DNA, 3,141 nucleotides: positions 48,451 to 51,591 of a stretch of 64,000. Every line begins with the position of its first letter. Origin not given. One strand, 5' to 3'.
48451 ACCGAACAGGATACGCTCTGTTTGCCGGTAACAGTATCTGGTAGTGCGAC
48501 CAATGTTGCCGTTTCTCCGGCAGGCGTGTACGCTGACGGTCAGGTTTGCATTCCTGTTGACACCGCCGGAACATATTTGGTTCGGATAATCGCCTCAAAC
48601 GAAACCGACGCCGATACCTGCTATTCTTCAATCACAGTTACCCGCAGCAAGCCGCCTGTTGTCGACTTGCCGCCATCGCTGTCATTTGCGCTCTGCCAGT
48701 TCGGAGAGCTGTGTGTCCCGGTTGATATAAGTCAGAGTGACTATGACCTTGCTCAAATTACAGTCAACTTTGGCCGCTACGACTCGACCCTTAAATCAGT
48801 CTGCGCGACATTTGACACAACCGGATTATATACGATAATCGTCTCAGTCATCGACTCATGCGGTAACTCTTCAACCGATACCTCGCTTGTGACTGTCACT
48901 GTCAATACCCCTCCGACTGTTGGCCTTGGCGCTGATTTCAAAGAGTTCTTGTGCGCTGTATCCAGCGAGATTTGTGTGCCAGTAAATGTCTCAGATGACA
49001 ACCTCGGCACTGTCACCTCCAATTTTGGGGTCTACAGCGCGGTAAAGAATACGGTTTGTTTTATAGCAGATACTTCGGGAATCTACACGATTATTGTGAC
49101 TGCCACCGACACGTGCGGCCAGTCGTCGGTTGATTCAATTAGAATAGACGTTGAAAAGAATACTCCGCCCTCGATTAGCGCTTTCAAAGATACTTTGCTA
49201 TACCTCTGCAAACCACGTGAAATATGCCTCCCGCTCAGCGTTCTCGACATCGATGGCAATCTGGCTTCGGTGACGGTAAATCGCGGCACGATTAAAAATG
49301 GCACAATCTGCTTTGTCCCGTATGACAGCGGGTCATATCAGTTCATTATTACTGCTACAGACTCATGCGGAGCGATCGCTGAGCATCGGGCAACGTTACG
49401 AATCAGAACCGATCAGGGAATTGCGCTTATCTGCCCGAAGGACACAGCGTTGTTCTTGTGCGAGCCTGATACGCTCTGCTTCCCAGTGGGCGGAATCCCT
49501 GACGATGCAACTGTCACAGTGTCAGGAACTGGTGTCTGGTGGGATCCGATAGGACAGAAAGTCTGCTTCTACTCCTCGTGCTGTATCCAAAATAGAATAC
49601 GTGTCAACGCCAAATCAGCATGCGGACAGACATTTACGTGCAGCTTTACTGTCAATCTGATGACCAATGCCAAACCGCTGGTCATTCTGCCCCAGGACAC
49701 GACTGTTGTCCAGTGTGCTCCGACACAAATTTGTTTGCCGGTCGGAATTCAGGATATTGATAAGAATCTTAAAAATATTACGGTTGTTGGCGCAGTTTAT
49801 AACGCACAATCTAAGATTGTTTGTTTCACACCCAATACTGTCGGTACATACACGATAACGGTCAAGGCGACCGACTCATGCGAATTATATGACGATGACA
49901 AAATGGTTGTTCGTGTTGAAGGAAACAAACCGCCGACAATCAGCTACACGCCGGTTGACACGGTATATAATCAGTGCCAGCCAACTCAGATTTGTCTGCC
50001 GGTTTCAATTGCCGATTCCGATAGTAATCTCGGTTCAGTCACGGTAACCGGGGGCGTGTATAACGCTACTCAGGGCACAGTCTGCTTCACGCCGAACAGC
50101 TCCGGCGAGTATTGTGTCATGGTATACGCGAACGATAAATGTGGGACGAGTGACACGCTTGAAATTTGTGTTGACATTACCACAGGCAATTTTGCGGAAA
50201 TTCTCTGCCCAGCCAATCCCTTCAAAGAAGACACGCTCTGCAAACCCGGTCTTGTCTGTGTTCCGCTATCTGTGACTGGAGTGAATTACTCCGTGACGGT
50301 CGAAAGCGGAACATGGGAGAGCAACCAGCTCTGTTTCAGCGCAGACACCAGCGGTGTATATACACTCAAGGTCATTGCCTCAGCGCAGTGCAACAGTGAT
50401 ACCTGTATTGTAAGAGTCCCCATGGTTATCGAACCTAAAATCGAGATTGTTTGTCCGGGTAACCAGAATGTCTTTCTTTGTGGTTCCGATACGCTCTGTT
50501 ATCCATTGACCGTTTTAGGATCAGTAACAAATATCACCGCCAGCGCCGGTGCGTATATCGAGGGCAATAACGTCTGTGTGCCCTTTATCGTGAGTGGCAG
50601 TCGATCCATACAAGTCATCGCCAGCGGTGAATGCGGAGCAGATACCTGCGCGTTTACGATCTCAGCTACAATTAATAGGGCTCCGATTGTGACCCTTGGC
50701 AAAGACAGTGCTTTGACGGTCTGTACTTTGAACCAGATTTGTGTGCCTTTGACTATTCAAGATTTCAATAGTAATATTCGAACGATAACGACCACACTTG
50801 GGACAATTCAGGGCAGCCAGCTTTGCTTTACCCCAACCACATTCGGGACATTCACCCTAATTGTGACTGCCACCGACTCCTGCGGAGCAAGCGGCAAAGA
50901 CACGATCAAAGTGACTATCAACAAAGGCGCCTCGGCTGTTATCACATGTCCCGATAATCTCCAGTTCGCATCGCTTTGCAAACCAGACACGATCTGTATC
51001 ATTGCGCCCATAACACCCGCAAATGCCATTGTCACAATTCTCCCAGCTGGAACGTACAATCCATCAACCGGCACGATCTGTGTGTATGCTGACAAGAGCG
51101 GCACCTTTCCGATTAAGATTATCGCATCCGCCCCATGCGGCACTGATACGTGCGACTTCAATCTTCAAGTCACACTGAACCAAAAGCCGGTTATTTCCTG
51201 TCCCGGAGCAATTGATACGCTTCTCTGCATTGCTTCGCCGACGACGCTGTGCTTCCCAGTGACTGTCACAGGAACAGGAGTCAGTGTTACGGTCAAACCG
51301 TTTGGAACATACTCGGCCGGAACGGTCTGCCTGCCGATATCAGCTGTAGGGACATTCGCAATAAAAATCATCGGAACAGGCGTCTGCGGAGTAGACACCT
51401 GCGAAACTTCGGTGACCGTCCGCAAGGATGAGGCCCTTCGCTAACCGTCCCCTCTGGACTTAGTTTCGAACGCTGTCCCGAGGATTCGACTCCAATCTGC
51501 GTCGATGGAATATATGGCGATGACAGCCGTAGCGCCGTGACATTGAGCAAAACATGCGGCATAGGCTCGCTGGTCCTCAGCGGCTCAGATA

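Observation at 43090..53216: Giant (~3,375 aa if fused) cysteine-rich modular T9SS surface protein built from about 33 Ig-like modules of an unassigned type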

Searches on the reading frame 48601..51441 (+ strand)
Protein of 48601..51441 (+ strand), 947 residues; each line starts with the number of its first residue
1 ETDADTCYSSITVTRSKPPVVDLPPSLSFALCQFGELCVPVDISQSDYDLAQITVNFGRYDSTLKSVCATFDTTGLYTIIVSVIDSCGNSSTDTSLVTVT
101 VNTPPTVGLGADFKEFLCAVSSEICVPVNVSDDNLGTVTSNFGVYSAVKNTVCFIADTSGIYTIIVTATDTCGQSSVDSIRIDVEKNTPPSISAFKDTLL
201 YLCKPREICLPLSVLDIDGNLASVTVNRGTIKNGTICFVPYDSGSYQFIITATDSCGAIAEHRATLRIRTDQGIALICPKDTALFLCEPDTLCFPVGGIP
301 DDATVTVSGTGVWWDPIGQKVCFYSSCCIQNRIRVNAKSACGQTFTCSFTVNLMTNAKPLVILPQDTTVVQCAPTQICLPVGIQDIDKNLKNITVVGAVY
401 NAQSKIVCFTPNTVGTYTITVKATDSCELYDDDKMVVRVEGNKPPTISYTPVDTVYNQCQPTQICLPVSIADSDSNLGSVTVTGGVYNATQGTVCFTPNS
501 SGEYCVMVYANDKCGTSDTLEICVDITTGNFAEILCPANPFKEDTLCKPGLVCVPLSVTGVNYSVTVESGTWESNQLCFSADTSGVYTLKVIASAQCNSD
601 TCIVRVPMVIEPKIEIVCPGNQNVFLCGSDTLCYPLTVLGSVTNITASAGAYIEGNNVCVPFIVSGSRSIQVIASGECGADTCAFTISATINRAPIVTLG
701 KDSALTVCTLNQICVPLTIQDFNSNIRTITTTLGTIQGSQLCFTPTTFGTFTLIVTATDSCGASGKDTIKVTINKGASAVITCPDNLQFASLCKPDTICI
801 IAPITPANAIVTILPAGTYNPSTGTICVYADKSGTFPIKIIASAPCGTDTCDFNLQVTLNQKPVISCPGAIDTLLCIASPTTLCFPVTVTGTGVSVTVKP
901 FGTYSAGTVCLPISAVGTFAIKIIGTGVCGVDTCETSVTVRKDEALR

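Call 19: search_protein_families(library=ncbifam, proteins=[window:48601-51441:+], max_evalue=0.1)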
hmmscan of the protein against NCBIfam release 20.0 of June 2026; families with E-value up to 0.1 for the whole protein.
window:48601-51441:+ (947 aa): 5 families
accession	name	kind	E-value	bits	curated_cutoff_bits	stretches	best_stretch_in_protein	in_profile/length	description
NF033932.1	LapB_rpt_80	domain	9.4e-07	29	45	0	749-789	1-42/83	LapB repeat-containing protein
NF047446.1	barrel_OmpL47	domain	2.4e-05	24.7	40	0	54-96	24-64/68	OmpL47-type beta-barrel domain-containing protein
NF010681.0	PRK14081.1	equivalog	0.014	13.6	842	0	403-436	532-567/667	triple tyrosine motif-containing protein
NF041940.1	choice_anch_X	domain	0.025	14.3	25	0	409-423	23-37/37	choice-of-anchor X domain-containing protein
TIGR03769.1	P_ac_wall_RPT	domain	0.067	13.8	30.9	0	415-424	13-22/41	TIGR03769 domain-containing protein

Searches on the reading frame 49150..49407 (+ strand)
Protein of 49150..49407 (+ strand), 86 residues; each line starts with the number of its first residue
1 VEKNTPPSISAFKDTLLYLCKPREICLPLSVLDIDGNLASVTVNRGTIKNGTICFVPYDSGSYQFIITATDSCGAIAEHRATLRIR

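Call 65: search_protein_families(library=pfam, proteins=[window:49150-49407:+], max_evalue=1)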
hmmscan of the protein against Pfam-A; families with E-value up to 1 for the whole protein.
window:49150-49407:+ (86 aa): 3 families
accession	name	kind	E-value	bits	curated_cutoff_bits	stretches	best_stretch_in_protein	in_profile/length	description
PF11501.13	bCoV_NSP1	-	0.019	15.1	25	1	17-66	12-60/138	Betacoronavirus replicase NSP1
PF17963.7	Big_9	-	0.034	15.5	23.6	1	32-82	28-87/89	Bacterial Ig domain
PF18224.6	ToxB_N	-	0.04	14.4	25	1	37-75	7-45/61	ToxB N-terminal domain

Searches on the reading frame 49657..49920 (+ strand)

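Call 65: search_protein_families(library=pfam, proteins=[window:49657-49920:+], max_evalue=1)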
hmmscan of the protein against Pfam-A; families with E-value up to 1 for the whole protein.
window:49657-49920:+ (88 aa): 6 families
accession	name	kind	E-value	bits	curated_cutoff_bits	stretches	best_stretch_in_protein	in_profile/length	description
PF23385.1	Beta-prop_IFT140_2nd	-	0.0019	17.8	27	1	13-82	1-70/319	IFT140 second beta-propeller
PF07495.19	Y_Y_Y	-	0.0033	17.7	26.6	1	54-74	29-49/65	Y_Y_Y domain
PF00801.26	PKD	-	0.024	15.1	23.5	1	48-76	43-70/80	PKD domain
PF17963.7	Big_9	-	0.039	15.3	23.6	1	6-75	3-78/89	Bacterial Ig domain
PF18981.6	InlK_D3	-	0.039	14.5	25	1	60-79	47-66/75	Internalin K domain (D3/D4)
PF22352.2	K319L-like_PKD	-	0.042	14.3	27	1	48-87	45-84/84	K319L-like, PKD domain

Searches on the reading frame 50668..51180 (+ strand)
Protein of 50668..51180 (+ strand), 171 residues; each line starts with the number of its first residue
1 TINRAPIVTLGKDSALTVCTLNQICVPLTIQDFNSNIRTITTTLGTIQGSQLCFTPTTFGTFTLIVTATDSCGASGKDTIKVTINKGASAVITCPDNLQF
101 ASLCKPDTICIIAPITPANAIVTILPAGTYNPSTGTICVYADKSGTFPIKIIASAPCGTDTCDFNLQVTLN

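Call 38: predict_structure(alignment_id=A3)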
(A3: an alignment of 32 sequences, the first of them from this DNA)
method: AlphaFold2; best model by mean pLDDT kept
length: 171 residues; sequences in the alignment: 32
mean_pLDDT: 95.9   pTM: 0.72
mean pLDDT of the five models: 95.9, 95.6, 95.3, 94.5, 94.4
residues with pLDDT >= 90: 164; 70-90: 6; 50-70: 1; < 50: 0
segments of 3 or more residues with pLDDT < 50: none
pLDDT, mean of each block of 10 residues (from residue 1): 89 95 97 93 96 97 98 96 97 96 97 96 97 96 97 97 98 90
secondary structure, 60 per line:
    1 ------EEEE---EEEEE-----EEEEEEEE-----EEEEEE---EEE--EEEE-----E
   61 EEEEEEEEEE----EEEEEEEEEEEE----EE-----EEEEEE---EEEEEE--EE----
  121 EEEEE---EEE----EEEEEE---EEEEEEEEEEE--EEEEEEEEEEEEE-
elements in order: E7-10 E14-18 E24-31 E37-42 E46-48 E51-54 E60-70 E75-86 E98-103 E107-112 E121-125 E129-131 E136-141 E145-155 E158-170
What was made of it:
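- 43174..51701 (+): Array of 33 contiguous ~85-aa Ig-like modules (aa 29-2871 of the fused protein). The AF2 model of modules 30+31 is two beta-sandwiches, pLDDT 95.9 (call 38).
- On Ig-like / E-set beta-sandwich repeat (fold level): AF2 pLDDT 95.9 and pTM 0.72 for modules 30+31 (call 38).
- Strand assignments in the AF2 model place C2 just after A' and C5 in the F-G turn, which lie at opposite poles of an Ig domain (call 38).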

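Call 43: fold_search(model_id=the predicted structure, library=pdb)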
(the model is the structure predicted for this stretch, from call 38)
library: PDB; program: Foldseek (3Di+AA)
matches with E <= 10: 1931; with E <= 0.001: 394
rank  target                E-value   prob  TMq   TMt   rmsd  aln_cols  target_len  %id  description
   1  4m00_A                1.6e-08  1.00  0.46  0.20   8.3       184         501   22  Crystal structure of the ligand binding region of staphylococcal adhesion SraP (released 2014-06-18)
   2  5k6z_A                7.8e-08  1.00  0.59  0.32   5.0       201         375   15  Sidekick chimera containing sidekick-2 immunoglobulin domains 1-2 and sidekick-1 immunoglobulin domains 3-4 (released 2016-09-28)
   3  5xwx_A                1.1e-07  1.00  0.58  0.31   5.3       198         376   15  Crystal structure of the four N-terminal immunoglogulin domains of Sidekick-1 protein (released 2018-08-29)
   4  1ya5_B                1.5e-07  1.00  0.43  0.38  10.0       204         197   10  Crystal structure of the titin domains z1z2 in complex with telethonin (released 2005-12-20)
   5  6sdb_B                2.4e-07  1.00  0.37  0.33  16.0       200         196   11  Chimeric titin Z1Z2 functionalized with a KLER exogenous peptide from decorin (released 2019-09-18)
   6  5k6u_A                2.6e-07  1.00  0.56  0.30   5.2       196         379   14  Sidekick-1 immunoglobulin domains 1-4, crystal form 1 (released 2016-09-28)
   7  2f8v_C                4.3e-07  1.00  0.43  0.39   9.3       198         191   11  Structure of full length telethonin in complex with the N-terminus of titin (released 2006-06-27)
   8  1ya5_A                4.8e-07  1.00  0.45  0.40   9.6       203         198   10  Crystal structure of the titin domains z1z2 in complex with telethonin (released 2005-12-20)
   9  2f8v_A                4.8e-07  1.00  0.43  0.39   9.2       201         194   11  Structure of full length telethonin in complex with the N-terminus of titin (released 2006-06-27)
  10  5k6z_B                5.3e-07  1.00  0.49  0.27   6.3       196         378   16  Sidekick chimera containing sidekick-2 immunoglobulin domains 1-2 and sidekick-1 immunoglobulin domains 3-4 (released 2016-09-28)
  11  2v5t                  6.9e-07  1.00  0.53  0.50   6.0       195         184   12  Crystal structure of NCAM2 Ig2-3 (released 2008-07-29)
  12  6sdb_E                6.9e-07  1.00  0.44  0.41   8.5       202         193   11  Chimeric titin Z1Z2 functionalized with a KLER exogenous peptide from decorin (released 2019-09-18)
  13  8gyr_B                6.9e-07  1.00  0.38  0.36   8.5       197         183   13  Crystal structure of a variable region segment of Leptospira host-interacting outer surface protein, LigA (released 2023-06-28)
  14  2xyc                  6.9e-07  1.00  0.34  0.25   8.2       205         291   11  CRYSTAL STRUCTURE OF NCAM2 IGIV-FN3I (released 2011-02-23)
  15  5k6x_B                7.6e-07  1.00  0.54  0.30   5.9       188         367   13  Sidekick-2 immunoglobulin domains 1-4, crystal form 1 (released 2016-09-28)
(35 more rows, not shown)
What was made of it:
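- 43174..51701 (+): Foldseek's best hits are tandem Ig-like domains (call 43).
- On Ig-like / E-set beta-sandwich repeat (fold level): Foldseek hits SraP, sidekick, titin, cadherins, LigA and an RTX extender at E 1e-8 to 1e-6 (call 43).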
